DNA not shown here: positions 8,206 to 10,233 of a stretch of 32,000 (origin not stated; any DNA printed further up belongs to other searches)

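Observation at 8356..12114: Orphan six-gene, translationally coupled operon of prepilin-like / N-terminally anchored proteins with no recognisable domains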

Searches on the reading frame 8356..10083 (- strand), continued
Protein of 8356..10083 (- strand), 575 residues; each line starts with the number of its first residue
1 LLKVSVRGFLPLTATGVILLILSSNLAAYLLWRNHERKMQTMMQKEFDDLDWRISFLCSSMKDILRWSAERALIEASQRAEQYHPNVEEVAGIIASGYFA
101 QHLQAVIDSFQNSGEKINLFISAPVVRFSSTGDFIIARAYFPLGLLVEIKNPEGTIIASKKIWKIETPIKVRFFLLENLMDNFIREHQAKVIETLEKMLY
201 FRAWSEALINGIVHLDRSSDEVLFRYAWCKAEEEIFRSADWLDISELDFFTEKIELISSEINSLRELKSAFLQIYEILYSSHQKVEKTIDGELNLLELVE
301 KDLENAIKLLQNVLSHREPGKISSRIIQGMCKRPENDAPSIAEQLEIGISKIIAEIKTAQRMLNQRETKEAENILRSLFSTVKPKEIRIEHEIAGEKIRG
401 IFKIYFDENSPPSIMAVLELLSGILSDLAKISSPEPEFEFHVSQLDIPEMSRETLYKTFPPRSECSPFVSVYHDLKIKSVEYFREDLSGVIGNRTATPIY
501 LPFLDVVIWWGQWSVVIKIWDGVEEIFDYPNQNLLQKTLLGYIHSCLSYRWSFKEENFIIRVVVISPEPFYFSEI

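Call 47: fold_search(model_id=the predicted structure, library=pdb)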
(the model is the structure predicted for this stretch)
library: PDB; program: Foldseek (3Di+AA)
matches with E <= 10: 478; with E <= 0.001: 0
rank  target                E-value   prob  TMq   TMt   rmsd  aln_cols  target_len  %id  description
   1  8s4d                  5.5e-02  0.54  0.18  0.24  17.3       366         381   11  Crystal structure of a peptidergic GPCR in complex with a small synthetic G protein-biased agonist (released 2024-12-04)
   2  9u80_R                6.9e-02  0.44  0.18  0.25  19.9       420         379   11  Cryo-EM structure of conivaptan-bound human vasopressin V2 receptor complex with Fab (released 2025-12-10)
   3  9u81_R                1.1e-01  0.38  0.18  0.25  18.2       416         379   10  Cryo-EM structure of tolvaptan-bound human vasopressin V2 receptor complex with Fab (released 2025-12-10)
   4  9ipy                  1.2e-01  0.80  0.15  0.22   9.7       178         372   12  Structure of JR14a-bound human C3aR (released 2025-04-23)
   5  5ndz                  1.7e-01  0.16  0.13  0.14  22.2       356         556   11  Crystal structure of a thermostabilised human protease-activated receptor-2 (PAR2) in complex with AZ3451 at 3.6 angstro (released 2017-05-03)
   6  6rz5_B                1.9e-01  0.25  0.16  0.22  17.5       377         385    9  XFEL crystal structure of the human cysteinyl leukotriene receptor 1 in complex with zafirlukast (released 2019-10-30)
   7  5v54_B                2.3e-01  0.20  0.15  0.21  20.5       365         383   11  Crystal structure of 5-HT1B receptor in complex with methiothepin (released 2018-02-07)
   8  8gne                  2.8e-01  0.20  0.14  0.20  19.7       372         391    9  Crystal structure of human adenosine A2A receptor in complex with an insurmountable inverse agonist, KW-6356. (released 2023-03-22)
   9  6rz8                  2.8e-01  0.08  0.10  0.14  22.3       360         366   10  Crystal structure of the human cysteinyl leukotriene receptor 2 in complex with ONO-2080365 (released 2019-12-11)
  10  8pwn                  2.9e-01  0.18  0.14  0.19  19.0       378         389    9  Structure of A2A adenosine receptor A2AR-StaR2-bRIL, solved at wavelength 2.75 A (released 2023-10-25)
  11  8gl3                  3.1e-01  0.47  0.13  0.35  19.1       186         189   14  De novo design of monomeric helical bundles for pH-controlled membrane lysis (released 2023-09-06)
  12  5ndd                  3.1e-01  0.16  0.14  0.14  21.9       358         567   11  Crystal structure of a thermostabilised human protease-activated receptor-2 (PAR2) in complex with AZ8838 at 2.8 angstro (released 2017-05-03)
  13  9fqr_Hn               3.2e-01  0.03  0.08  0.08  34.2       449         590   13  96-nm repeat of axonemal doublet microtubules from bovine sperm (released 2025-03-26)
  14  8bw8_D                3.4e-01  0.18  0.13  0.24  20.6       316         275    9  Crystal structure of the dCNK-SAM-CRIC-PDZ/dHYP-SAM complex (released 2024-02-21)
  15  4er9                  3.6e-01  0.89  0.13  0.53   5.5       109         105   17  Crystal structure of cytochrome b562 from Salmonella enterica subsp. enterica serovar Typhimurium str. 14028S (released 2012-05-09)
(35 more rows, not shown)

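Call 70: find_encoding_contigs(protein=P0048, flank=10000, max_places=1)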
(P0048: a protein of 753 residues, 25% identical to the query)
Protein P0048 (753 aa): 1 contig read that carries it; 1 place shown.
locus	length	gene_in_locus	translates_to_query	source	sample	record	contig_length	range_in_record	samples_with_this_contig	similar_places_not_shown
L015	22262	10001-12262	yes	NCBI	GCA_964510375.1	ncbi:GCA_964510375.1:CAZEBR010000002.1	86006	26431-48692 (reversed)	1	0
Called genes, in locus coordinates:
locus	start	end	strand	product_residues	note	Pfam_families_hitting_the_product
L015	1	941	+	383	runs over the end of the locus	PF00753:Lactamase_B (weak)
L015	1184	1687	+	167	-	PF01864:CarS-like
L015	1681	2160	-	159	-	PF00156:Pribosyltran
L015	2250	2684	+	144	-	PF01751:Toprim, PF13662:Toprim_4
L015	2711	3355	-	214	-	-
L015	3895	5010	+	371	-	PF01751:Toprim (faint), PF13662:Toprim_4 (weak)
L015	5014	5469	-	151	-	PF13420:Acetyltransf_4 (weak), PF13527:Acetyltransf_9 (weak), PF13673:Acetyltransf_10, PF00583:Acetyltransf_1, PF13508:Acetyltransf_7, PF08445:FR47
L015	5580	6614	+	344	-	PF26356:Pelota_N, PF03464:eRF1_2, PF03465:eRF1_3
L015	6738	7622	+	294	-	PF04018:VCA0040-like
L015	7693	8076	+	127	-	-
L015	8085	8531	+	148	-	-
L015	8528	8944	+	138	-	-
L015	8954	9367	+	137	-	-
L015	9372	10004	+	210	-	-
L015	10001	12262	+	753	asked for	-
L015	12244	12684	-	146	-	-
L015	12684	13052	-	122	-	-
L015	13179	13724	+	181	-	PF02915:Rubrerythrin, PF21349:RUBY_RBDX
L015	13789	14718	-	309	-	PF01699:Na_Ca_ex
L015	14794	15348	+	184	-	PF01988:VIT1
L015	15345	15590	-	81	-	PF04457:MJ1316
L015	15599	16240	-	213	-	PF23023:Anti-Pycsar_Apyc1, PF00753:Lactamase_B, PF19583:ODP, PF12706:Lactamase_B_2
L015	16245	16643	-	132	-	-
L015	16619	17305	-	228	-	-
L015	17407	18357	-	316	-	PF08240:ADH_N, PF16912:Glu_dehyd_C, PF00107:ADH_zinc_N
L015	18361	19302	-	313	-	PF02653:BPD_transp_2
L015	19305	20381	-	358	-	PF02653:BPD_transp_2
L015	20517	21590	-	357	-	PF02608:Bmp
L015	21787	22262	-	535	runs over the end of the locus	PF00005:ABC_tran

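Call 71: find_encoding_contigs(protein=P0005, flank=10000, max_places=1)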
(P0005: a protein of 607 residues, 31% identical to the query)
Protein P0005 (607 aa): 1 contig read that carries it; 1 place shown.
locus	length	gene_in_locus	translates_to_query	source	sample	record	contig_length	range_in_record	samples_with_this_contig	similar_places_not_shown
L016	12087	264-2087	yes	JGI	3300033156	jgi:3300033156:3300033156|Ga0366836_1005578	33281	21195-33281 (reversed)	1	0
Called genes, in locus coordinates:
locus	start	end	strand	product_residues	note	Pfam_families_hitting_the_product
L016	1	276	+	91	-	?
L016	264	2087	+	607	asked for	-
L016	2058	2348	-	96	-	-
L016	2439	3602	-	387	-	PF00999:Na_H_Exchanger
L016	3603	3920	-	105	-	PF04457:MJ1316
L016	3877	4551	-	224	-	PF00753:Lactamase_B, PF23023:Anti-Pycsar_Apyc1 (weak), PF19583:ODP, PF12706:Lactamase_B_2 (weak)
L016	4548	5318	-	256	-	PF01904:DUF72, PF01261:AP_endonuc_2 (faint)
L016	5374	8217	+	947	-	PF00270:DEAD, PF04851:ResIII, PF00271:Helicase_C, PF19306:WHD_Lhr, PF08494:DEAD_assoc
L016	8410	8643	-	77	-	PF01423:LSM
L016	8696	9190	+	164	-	PF01472:PUA, PF26292:PUA_elF2D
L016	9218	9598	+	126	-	PF04472:SepF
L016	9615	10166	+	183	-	PF03367:Zn_ribbon_ZPR1 (weak), PF22794:jr-ZPR1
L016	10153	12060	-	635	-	PF17214:KH_TffA, PF00753:Lactamase_B, PF16661:Lactamase_B_6, PF23023:Anti-Pycsar_Apyc1 (weak), PF12706:Lactamase_B_2, PF10996:Beta-Casp, PF07521:RMMBL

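Call 72: find_encoding_contigs(protein=P0056, flank=10000, max_places=1)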
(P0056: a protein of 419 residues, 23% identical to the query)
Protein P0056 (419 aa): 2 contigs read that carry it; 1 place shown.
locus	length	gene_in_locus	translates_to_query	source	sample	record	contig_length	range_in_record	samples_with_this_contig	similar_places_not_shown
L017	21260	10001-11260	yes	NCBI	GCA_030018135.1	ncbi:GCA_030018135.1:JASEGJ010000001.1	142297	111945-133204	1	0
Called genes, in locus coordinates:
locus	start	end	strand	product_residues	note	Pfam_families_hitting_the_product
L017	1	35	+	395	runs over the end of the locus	PF12832:MFS_1_like, PF07690:MFS_1, PF12832:MFS_1_like, PF07690:MFS_1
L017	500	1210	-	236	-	PF00455:DeoRC (weak), PF06026:Rib_5-P_isom_A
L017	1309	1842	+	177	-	PF00571:CBS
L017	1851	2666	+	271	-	PF00571:CBS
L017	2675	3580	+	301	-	PF00571:CBS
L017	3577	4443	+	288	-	PF00571:CBS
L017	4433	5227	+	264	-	PF00571:CBS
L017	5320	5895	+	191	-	PF02517:Rce1-like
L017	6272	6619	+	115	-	-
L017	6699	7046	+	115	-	-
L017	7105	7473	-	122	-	PF00190:Cupin_1, PF02311:AraC_binding, PF07883:Cupin_2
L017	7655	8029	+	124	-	-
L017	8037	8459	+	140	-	-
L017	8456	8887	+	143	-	-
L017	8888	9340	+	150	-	-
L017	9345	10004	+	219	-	-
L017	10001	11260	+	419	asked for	-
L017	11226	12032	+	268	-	-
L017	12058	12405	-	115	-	-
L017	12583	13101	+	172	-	PF01661:Macro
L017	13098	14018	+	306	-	PF00005:ABC_tran, PF13304:AAA_21 (weak)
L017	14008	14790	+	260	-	PF12679:ABC2_membrane_2 (weak), PF12698:ABC2_membrane_3 (weak)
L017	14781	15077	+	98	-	PF10437:Lip_prot_lig_C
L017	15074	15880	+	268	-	PF21948:LplA-B_cat, PF03099:BPL_LplA_LipB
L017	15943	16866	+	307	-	PF04055:Radical_SAM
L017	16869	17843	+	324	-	PF04055:Radical_SAM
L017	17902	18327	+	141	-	PF01597:GCV_H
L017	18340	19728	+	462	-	PF02347:GDC-P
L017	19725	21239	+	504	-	PF02347:GDC-P (weak), PF00266:Aminotran_5, PF21478:GcvP2_C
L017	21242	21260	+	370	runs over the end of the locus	PF01513:NAD_kinase, PF00781:DAGK_cat (weak), PF20143:NAD_kinase_C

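Call 77: search_protein_families(library=pfam, max_evalue=0.1, proteins=[L013:8056-8478:+, L013:8426-8896:+, L013:8897-9331:+, L013:9333-10004:+, L005:805-1206:+, L005:1212-1637:+, L005:1638-2078:+, L005:2080-2757:+, L015:8954-9367:+, L015:9372-10004:+])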
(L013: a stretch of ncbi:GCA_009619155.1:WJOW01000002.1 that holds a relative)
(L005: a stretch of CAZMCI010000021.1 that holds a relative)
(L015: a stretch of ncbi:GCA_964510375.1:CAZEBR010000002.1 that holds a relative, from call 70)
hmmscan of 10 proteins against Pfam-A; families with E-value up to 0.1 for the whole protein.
L013:8056-8478:+ (140 aa): 0 families

L013:8426-8896:+ (156 aa): 0 families

L013:8897-9331:+ (144 aa): 0 families

L013:9333-10004:+ (223 aa): 1 family
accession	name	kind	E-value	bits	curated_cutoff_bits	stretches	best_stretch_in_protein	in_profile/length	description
PF23955.1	DUF7284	-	0.0081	16.5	27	1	10-110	1-89/278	Family of unknown function (DUF7284)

L005:805-1206:+ (133 aa): 1 family
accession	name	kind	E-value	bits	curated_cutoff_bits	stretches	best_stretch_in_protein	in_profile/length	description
PF03454.20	MoeA_C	-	0.078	13.6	22.1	0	62-94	35-67/72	MoeA C-terminal region (domain IV)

L005:1212-1637:+ (141 aa): 1 family
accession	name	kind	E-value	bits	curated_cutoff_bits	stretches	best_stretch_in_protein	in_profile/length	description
PF13623.11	SurA_N_2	-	0.07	13.4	28.5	0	11-70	11-66/145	SurA-like N-terminal domain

L005:1638-2078:+ (146 aa): 0 families

L005:2080-2757:+ (225 aa): 1 family
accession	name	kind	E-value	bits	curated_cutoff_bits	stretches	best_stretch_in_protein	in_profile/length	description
PF23955.1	DUF7284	-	0.00078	19.9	27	1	11-111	2-88/278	Family of unknown function (DUF7284)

L015:8954-9367:+ (137 aa): 0 families

L015:9372-10004:+ (210 aa): 0 families

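Call 79: search_protein_families(library=pfam, max_evalue=0.1, proteins=[L007:2149-2823:+, L008:2501-3076:+, L009:9429-9995:+, L012:1761-2267:+, L017:9345-10004:+, L008:2118-2504:+, L009:9061-9432:+, L008:1717-2121:+, L009:8639-9052:+, L012:1384-1767:+])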
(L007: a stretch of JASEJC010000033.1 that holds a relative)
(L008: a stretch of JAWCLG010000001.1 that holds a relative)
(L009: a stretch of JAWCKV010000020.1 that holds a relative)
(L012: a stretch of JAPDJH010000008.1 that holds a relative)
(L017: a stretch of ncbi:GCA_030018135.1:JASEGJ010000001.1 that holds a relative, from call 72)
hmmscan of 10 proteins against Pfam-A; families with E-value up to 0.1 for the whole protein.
L007:2149-2823:+ (224 aa): 1 family
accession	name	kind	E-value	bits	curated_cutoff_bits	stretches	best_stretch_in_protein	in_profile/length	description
PF23955.1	DUF7284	-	1.6e-07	32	27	1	11-154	2-126/278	Family of unknown function (DUF7284)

L008:2501-3076:+ (191 aa): 0 families

L009:9429-9995:+ (188 aa): 0 families

L012:1761-2267:+ (168 aa): 0 families

L017:9345-10004:+ (219 aa): 1 family
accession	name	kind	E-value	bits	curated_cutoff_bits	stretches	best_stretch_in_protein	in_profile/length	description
PF23955.1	DUF7284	-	0.0016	18.9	27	1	10-142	1-121/278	Family of unknown function (DUF7284)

L008:2118-2504:+ (128 aa): 0 families

L009:9061-9432:+ (123 aa): 1 family
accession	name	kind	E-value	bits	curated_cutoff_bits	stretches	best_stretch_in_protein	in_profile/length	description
PF03650.18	MPC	-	0.082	13.5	27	1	17-68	24-75/110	Mitochondrial pyruvate carriers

L008:1717-2121:+ (134 aa): 0 families

L009:8639-9052:+ (137 aa): 0 families

L012:1384-1767:+ (127 aa): 1 family
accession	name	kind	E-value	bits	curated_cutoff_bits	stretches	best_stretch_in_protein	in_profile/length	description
PF23956.1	DUF7285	-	0.0015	19.6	27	1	45-127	25-112/112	Family of unknown function (DUF7285)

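Call 82: search_dna_similar(query=L007:2149-2823:+, collection=plasmids, mode=protein, max_evalue=10, max_rows=25)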
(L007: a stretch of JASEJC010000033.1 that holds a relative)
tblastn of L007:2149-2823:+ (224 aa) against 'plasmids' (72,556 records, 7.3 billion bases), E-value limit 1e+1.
No match.

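Call 89: find_related_loci(query=A2, collection=metagenome_contigs, flank=10000)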
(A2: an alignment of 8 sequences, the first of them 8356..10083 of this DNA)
Query A2 (575 aa) in metagenome_contigs; peptide patterns used: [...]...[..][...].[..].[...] (x = any residue, [..] = any of these).
50 stretches matched a pattern; 11 encode a relative of the query (tblastn E <= 1e-3); 11 distinct loci.
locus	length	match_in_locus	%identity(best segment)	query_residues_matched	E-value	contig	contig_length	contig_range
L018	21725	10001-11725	99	1-575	0e+0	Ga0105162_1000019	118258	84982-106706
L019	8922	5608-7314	39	1-573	8e-127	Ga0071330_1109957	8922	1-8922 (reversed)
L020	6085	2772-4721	28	1-573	6e-60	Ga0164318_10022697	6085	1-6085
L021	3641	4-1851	28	35-573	6e-53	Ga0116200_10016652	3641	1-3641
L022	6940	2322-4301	25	7-573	3e-51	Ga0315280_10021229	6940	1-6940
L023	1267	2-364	58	455-575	1e-43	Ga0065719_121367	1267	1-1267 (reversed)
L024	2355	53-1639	26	132-573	2e-38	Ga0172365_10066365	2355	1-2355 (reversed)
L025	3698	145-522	44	450-573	3e-27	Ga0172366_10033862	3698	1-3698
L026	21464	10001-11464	23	11-574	5e-23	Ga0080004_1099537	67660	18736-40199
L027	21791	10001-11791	23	7-511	9e-34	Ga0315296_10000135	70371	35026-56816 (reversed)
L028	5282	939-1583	26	310-511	7e-14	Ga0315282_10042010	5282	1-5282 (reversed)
